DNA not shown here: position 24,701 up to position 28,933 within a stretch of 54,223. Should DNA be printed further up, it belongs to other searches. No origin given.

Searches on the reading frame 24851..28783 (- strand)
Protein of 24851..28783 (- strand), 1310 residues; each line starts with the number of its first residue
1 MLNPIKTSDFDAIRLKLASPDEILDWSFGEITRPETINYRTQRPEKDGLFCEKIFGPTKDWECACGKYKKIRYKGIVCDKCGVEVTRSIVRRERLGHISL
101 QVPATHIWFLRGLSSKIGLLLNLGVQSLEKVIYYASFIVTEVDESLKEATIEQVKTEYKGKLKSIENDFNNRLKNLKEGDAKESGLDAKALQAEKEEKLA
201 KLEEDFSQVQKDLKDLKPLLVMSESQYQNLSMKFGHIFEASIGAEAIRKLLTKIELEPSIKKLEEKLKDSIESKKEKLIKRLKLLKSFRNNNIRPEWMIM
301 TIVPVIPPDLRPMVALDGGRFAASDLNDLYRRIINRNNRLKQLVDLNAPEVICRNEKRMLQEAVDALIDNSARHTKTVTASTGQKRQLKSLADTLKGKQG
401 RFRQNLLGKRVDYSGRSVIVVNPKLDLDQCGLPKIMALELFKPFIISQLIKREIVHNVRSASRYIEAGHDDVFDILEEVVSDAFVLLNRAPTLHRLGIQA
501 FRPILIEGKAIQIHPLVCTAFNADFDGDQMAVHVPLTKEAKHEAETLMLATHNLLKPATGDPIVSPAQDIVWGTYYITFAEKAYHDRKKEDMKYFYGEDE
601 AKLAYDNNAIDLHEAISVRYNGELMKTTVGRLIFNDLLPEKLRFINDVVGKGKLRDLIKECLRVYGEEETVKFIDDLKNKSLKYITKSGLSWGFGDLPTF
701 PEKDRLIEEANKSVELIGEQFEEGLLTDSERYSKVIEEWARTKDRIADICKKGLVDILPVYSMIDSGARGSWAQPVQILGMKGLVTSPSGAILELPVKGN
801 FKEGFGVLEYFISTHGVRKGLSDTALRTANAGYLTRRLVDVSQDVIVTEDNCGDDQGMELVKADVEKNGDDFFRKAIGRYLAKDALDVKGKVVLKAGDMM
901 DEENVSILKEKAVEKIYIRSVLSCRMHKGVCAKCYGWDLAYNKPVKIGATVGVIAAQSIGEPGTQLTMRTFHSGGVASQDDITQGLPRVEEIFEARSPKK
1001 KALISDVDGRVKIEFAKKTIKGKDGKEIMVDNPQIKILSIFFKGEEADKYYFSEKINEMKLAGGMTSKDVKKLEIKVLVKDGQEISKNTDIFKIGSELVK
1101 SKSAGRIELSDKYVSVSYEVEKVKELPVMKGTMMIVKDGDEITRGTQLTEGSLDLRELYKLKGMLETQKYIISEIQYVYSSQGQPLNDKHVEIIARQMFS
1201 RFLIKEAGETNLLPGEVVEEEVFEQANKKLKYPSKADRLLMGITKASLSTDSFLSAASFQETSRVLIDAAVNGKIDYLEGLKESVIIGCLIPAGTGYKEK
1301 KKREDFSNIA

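Call 11: search_protein_families(library=pfam, proteins=[window:24851-28783:-], max_evalue=0.001)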
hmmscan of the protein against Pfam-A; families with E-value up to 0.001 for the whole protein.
window:24851-28783:- (1310 aa): 6 families
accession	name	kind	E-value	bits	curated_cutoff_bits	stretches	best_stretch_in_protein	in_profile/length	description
PF04997.17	RNA_pol_Rpb1_1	-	2.6e-78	264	39.7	1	9-406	3-312/312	RNA polymerase Rpb1, domain 1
PF04998.22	RNA_pol_Rpb1_5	-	1.3e-60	205.5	28.5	1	804-1250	1-266/267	RNA polymerase Rpb1, domain 5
PF00623.25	RNA_pol_Rpb1_2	-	5.6e-40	137.8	25.3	1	408-549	1-165/166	RNA polymerase Rpb1, domain 2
PF04983.23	RNA_pol_Rpb1_3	-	1.2e-26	94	28.9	1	553-697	1-162/162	RNA polymerase Rpb1, domain 3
PF05000.22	RNA_pol_Rpb1_4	-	1.6e-07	31.6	24.8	1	727-791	2-81/107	RNA polymerase Rpb1, domain 4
PF02137.24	A_deamin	-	0.00028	20.9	27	1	1179-1232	14-66/329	Adenosine-deaminase (editase) domain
